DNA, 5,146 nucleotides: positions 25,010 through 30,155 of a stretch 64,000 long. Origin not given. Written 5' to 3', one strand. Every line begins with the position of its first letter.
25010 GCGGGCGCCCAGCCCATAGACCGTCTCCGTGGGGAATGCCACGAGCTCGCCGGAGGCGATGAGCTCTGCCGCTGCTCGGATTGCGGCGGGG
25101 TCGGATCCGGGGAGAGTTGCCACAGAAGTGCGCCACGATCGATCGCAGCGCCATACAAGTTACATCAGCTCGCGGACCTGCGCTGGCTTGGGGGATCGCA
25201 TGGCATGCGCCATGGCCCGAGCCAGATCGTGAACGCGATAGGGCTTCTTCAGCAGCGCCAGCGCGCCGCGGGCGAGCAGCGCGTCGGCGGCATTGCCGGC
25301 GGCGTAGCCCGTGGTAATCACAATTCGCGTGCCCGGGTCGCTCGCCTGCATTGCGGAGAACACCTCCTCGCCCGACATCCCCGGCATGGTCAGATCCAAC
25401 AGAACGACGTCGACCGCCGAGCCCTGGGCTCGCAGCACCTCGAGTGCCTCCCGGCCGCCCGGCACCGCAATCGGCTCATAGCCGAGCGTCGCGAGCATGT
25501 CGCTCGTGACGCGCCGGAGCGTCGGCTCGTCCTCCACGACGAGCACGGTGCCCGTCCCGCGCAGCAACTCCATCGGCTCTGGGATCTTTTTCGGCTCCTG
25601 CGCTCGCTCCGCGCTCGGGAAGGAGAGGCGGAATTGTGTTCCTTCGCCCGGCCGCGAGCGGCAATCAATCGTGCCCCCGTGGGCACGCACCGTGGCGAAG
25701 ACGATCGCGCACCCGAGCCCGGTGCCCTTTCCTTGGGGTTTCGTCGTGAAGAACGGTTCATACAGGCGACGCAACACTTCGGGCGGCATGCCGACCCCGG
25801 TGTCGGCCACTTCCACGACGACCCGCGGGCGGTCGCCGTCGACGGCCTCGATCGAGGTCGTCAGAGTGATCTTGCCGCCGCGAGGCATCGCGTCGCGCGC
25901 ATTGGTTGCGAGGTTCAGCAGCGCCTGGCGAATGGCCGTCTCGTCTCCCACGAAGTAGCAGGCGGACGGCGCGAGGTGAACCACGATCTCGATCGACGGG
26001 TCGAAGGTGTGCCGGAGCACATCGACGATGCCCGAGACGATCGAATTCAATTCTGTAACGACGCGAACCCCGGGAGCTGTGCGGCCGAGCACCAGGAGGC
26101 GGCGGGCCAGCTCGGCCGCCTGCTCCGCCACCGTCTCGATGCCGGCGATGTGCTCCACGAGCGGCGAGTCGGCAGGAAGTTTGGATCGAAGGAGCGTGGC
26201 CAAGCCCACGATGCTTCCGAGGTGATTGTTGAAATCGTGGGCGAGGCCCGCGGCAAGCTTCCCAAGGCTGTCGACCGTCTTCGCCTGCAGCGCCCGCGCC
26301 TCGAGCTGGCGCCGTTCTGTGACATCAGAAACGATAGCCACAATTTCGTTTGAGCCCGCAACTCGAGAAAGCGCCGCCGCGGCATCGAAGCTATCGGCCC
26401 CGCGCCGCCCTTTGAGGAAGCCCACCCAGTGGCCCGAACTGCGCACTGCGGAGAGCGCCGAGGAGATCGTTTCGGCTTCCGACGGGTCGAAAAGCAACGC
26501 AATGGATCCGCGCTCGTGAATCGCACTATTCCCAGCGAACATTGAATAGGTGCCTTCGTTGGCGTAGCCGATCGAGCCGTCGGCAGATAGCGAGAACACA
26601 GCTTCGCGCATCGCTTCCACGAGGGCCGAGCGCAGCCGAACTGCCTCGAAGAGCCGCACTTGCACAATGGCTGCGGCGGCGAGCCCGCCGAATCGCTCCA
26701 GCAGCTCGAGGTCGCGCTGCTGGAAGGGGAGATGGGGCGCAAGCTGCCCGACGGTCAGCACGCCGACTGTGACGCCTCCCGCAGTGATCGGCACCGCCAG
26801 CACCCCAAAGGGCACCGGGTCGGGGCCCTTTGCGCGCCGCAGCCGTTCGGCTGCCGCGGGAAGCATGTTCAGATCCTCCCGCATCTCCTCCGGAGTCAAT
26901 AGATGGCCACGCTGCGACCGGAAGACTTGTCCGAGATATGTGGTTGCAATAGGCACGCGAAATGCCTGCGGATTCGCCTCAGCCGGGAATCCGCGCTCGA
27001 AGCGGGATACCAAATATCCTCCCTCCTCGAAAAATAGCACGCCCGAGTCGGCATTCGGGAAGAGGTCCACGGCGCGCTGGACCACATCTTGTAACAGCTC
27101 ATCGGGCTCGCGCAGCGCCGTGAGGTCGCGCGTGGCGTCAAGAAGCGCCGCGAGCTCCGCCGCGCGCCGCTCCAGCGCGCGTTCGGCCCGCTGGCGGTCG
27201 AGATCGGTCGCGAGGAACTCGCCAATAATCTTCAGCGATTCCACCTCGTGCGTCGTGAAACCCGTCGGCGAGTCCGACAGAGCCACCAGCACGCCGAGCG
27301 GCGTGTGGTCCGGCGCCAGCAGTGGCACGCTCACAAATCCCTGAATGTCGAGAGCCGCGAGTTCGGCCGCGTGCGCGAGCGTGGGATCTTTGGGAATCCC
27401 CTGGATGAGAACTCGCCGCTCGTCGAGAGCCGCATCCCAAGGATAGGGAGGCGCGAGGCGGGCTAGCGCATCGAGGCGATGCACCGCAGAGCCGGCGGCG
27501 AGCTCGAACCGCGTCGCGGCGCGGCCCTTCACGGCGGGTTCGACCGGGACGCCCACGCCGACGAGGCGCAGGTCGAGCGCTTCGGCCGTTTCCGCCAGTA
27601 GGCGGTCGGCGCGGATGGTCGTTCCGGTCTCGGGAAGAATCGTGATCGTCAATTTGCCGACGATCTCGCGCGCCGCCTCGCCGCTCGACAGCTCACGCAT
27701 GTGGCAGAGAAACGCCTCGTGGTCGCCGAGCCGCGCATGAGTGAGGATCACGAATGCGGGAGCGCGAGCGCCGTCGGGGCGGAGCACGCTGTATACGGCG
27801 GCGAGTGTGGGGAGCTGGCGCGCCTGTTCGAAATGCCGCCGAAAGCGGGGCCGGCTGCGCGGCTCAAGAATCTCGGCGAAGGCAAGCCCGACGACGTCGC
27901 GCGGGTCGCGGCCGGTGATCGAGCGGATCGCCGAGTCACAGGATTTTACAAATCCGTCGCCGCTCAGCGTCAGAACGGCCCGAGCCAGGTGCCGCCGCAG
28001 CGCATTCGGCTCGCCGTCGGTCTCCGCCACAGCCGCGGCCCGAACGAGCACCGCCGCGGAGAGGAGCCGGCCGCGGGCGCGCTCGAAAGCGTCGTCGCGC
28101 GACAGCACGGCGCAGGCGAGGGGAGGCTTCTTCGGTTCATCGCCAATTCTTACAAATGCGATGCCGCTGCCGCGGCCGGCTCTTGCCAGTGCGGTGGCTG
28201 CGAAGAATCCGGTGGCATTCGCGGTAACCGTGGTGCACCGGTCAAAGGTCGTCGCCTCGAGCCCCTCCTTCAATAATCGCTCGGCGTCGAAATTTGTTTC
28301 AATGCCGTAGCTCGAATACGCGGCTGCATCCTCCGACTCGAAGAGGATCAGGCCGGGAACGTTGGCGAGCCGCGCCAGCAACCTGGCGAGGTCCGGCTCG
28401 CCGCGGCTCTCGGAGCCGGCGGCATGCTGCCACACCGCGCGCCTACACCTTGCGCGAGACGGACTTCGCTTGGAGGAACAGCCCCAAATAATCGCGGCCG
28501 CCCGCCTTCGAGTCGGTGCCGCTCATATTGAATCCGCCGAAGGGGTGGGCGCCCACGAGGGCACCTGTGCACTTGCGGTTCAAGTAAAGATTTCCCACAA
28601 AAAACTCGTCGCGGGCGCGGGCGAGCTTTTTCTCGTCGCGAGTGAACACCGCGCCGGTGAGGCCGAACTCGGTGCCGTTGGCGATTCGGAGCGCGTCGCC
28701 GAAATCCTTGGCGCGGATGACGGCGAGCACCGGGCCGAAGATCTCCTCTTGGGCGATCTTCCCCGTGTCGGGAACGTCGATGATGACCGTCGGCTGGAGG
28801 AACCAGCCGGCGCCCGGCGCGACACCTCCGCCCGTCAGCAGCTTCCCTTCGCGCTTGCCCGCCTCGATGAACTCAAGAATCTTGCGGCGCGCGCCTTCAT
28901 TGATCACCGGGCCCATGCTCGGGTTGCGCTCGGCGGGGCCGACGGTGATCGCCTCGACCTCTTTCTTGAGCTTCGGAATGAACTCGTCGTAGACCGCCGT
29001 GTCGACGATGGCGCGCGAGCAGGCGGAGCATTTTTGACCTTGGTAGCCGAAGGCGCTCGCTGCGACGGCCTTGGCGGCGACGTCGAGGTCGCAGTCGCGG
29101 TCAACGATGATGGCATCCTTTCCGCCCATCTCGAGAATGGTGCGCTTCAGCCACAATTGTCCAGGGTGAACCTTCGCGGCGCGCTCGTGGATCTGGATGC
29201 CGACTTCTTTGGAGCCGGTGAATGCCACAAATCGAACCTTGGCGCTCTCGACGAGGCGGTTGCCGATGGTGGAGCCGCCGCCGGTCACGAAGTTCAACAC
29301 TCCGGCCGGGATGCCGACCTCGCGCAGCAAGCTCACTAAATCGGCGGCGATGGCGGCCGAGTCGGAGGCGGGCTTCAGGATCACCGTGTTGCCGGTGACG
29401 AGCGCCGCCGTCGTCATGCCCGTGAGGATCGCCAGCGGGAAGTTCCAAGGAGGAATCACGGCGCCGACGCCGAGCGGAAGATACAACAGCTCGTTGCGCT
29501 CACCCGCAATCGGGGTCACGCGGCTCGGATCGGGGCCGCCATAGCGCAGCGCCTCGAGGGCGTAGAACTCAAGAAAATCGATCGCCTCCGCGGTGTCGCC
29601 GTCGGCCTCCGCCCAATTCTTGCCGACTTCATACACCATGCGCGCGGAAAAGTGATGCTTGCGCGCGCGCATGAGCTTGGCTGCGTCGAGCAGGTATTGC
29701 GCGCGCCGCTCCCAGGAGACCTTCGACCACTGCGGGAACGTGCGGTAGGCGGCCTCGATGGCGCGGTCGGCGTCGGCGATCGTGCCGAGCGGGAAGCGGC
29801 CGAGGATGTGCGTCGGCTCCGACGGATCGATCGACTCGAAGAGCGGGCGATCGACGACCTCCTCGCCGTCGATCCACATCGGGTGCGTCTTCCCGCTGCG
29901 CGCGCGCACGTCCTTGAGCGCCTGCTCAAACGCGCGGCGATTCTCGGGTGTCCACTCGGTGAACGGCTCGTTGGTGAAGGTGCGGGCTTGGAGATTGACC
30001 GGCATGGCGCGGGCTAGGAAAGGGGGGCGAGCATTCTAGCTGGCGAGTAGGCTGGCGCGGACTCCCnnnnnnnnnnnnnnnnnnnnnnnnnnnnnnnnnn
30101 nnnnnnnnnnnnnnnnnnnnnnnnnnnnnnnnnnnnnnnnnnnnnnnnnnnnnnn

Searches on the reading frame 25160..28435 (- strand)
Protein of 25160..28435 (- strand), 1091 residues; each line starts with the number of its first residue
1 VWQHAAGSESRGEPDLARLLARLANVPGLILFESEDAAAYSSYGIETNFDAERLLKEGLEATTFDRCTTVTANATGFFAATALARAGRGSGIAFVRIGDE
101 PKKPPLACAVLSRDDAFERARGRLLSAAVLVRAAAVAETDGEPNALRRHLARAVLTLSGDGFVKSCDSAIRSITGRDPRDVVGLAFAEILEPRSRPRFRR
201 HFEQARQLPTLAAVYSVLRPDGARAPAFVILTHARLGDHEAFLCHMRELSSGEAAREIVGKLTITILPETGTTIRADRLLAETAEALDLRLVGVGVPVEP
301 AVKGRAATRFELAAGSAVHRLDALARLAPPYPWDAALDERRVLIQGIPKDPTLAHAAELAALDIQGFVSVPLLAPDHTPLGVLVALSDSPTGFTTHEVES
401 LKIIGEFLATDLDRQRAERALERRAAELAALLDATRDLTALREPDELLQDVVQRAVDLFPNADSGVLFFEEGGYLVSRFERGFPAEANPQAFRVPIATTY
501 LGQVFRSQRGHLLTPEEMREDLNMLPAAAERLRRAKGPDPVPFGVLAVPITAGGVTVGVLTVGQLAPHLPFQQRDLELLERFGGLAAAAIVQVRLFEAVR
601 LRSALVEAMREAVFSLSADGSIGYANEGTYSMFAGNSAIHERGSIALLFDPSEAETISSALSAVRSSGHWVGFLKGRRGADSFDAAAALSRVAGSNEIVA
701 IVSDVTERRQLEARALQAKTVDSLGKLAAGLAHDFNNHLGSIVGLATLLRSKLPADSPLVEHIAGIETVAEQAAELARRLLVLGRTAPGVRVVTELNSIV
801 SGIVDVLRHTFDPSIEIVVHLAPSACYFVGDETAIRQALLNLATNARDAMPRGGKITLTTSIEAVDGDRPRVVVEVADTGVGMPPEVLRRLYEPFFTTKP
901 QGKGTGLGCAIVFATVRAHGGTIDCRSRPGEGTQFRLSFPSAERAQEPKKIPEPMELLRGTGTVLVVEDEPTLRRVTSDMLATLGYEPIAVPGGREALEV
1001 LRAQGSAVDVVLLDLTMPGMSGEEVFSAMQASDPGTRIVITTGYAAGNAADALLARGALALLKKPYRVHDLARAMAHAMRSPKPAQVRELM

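Call 11: search_protein_families(library=pfam, proteins=[window:25160-28435:-], max_evalue=0.001)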
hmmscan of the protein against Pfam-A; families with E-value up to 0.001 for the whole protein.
window:25160-28435:- (1091 aa): 8 families
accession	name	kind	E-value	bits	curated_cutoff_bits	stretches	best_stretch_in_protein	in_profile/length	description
PF02518.31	HATPase_c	-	3.7e-26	92.2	26.4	1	830-941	1-109/111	Histidine kinase-, DNA gyrase B-, and HSP90-like ATPase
PF13185.12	GAF_2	-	1e-24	87.7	28.6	2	443-590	3-135/136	GAF domain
PF00072.30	Response_reg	-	2.3e-19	70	30.2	1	964-1074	1-109/111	Response regulator receiver domain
PF01590.32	GAF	-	2.1e-18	67.6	22.4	2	444-590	2-133/133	GAF domain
PF13492.12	GAF_3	-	9.1e-12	46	27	1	443-590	1-127/129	GAF domain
PF13426.13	PAS_9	-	4.4e-06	27.3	27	0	155-249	5-101/103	PAS domain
PF00512.31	HisKA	-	0.00013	22.4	26.9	1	724-785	2-62/66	His Kinase A (phospho-acceptor) domain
PF08448.16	PAS_4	-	0.00029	21.5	23.1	1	150-250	4-106/110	PAS fold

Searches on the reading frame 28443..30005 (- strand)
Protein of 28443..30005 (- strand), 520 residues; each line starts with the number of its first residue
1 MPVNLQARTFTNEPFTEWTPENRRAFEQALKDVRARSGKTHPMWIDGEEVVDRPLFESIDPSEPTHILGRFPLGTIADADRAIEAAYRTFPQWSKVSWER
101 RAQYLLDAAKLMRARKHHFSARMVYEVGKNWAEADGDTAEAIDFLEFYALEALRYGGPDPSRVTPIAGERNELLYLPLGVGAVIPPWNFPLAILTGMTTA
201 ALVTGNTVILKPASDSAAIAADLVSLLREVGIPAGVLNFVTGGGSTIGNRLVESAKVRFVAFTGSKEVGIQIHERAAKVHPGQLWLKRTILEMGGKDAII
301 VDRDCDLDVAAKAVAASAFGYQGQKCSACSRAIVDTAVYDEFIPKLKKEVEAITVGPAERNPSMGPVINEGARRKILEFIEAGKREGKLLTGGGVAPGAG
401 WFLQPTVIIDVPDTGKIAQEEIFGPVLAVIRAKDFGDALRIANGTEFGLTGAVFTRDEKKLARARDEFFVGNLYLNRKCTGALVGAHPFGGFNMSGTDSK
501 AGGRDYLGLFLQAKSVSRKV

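Call 11: search_protein_families(library=pfam, proteins=[window:28443-30005:-], max_evalue=0.001)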
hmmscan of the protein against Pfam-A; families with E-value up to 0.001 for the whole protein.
window:28443-30005:- (520 aa): 1 family
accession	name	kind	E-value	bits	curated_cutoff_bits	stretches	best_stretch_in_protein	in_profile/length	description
PF00171.27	Aldedh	-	4.9e-141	470.9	23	1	54-516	8-461/461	Aldehyde dehydrogenase family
